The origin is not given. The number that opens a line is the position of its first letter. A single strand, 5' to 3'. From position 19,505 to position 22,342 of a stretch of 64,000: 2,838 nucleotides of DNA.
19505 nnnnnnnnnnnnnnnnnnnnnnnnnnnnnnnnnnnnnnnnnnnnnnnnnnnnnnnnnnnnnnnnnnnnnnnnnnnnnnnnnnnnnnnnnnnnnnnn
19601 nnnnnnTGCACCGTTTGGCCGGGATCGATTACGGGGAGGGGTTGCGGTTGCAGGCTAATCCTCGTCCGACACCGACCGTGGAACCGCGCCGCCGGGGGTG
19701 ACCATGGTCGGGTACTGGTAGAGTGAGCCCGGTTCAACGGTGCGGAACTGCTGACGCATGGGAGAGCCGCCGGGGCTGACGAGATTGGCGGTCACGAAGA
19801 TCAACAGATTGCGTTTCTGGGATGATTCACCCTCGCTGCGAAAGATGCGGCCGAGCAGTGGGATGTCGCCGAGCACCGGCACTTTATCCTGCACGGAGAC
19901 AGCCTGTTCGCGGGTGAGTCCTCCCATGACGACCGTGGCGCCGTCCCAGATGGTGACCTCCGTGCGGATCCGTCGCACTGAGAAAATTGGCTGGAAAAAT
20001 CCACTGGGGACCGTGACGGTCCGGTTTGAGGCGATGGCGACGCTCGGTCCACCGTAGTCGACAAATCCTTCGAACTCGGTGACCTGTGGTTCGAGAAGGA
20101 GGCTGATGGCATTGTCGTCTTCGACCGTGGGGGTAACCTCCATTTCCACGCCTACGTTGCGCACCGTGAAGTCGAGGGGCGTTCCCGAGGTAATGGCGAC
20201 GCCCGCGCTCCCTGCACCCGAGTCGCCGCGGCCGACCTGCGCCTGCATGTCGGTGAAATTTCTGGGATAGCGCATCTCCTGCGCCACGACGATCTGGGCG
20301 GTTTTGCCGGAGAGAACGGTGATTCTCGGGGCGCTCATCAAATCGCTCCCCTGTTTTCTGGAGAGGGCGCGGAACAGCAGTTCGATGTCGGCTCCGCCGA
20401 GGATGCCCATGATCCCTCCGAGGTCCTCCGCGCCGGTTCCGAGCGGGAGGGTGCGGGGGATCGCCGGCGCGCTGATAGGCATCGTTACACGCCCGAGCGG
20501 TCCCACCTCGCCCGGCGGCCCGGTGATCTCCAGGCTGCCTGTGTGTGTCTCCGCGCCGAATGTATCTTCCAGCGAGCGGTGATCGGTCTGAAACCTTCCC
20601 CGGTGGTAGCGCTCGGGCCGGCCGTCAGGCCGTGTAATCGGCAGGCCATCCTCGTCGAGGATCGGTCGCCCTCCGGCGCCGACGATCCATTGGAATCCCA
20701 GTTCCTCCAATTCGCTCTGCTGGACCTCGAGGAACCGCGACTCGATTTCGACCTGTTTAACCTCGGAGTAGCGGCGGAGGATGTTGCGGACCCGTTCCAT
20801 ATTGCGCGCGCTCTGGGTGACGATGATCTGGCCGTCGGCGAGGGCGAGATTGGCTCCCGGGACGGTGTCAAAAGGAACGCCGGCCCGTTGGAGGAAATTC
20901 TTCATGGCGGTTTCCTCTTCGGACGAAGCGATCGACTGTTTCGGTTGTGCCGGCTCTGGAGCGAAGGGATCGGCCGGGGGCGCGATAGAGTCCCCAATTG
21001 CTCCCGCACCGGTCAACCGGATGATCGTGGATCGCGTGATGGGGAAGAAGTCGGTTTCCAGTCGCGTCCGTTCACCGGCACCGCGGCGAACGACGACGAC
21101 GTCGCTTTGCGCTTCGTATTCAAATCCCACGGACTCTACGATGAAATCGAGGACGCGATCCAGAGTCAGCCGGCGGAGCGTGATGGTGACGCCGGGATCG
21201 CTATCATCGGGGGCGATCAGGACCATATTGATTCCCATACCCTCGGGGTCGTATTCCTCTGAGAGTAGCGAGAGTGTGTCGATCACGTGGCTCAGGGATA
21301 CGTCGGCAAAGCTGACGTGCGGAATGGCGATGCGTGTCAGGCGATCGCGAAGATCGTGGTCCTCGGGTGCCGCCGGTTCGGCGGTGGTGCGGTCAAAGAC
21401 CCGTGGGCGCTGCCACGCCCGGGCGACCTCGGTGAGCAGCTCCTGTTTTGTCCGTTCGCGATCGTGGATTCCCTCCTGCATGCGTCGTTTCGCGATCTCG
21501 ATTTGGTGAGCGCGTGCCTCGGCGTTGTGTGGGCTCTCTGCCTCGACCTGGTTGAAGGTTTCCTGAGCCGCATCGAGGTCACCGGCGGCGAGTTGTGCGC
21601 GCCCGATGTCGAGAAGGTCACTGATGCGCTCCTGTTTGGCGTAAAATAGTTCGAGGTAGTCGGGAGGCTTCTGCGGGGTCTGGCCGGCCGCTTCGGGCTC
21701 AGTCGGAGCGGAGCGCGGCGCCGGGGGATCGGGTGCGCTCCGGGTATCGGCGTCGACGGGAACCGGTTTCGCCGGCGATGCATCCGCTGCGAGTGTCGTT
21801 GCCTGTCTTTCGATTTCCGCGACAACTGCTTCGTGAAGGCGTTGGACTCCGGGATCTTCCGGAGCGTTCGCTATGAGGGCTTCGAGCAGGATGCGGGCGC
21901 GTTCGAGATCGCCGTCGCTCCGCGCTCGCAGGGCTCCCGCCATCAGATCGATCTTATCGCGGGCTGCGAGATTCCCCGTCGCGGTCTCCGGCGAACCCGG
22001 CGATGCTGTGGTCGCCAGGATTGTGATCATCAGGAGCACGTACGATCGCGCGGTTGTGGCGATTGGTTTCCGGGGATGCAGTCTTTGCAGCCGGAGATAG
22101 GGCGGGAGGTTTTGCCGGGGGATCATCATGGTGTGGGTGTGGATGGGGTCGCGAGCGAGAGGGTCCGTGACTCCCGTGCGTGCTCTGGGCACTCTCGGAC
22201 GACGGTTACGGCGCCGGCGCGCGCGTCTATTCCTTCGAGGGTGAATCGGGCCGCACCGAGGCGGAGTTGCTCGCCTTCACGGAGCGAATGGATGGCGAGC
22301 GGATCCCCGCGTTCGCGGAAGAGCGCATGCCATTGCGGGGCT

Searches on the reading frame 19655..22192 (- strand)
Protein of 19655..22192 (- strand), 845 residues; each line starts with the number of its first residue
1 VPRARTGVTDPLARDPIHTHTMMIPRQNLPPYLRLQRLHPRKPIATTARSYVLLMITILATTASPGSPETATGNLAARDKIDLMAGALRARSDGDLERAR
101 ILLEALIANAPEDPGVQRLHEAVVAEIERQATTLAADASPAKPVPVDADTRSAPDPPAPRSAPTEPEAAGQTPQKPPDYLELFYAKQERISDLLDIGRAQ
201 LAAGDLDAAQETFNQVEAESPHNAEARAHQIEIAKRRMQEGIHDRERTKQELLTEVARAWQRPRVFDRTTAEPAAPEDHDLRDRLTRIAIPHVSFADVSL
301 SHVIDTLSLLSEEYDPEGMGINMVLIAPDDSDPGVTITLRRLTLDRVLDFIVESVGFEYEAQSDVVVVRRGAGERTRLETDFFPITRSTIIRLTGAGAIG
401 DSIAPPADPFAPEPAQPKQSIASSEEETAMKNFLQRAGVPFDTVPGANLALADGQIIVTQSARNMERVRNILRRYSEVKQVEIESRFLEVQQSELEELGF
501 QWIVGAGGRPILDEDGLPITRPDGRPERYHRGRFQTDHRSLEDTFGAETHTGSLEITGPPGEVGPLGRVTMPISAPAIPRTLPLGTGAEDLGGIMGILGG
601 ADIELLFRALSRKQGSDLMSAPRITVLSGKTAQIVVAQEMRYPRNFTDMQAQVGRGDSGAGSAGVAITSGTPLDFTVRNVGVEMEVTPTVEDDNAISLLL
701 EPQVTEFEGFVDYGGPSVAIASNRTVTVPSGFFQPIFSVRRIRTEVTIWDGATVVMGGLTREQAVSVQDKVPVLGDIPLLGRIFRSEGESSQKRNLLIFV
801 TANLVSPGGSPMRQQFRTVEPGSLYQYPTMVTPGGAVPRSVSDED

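Call 51: search_protein_families(library=pfam, proteins=[window:19655-22192:-], max_evalue=0.00001)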
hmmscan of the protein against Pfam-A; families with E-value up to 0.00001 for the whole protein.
window:19655-22192:- (845 aa): 1 family
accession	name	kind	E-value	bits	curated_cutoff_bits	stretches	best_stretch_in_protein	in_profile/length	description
PF00263.26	Secretin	-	1.2e-34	119.7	27.5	1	609-805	1-168/169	Bacterial type II and III secretion system protein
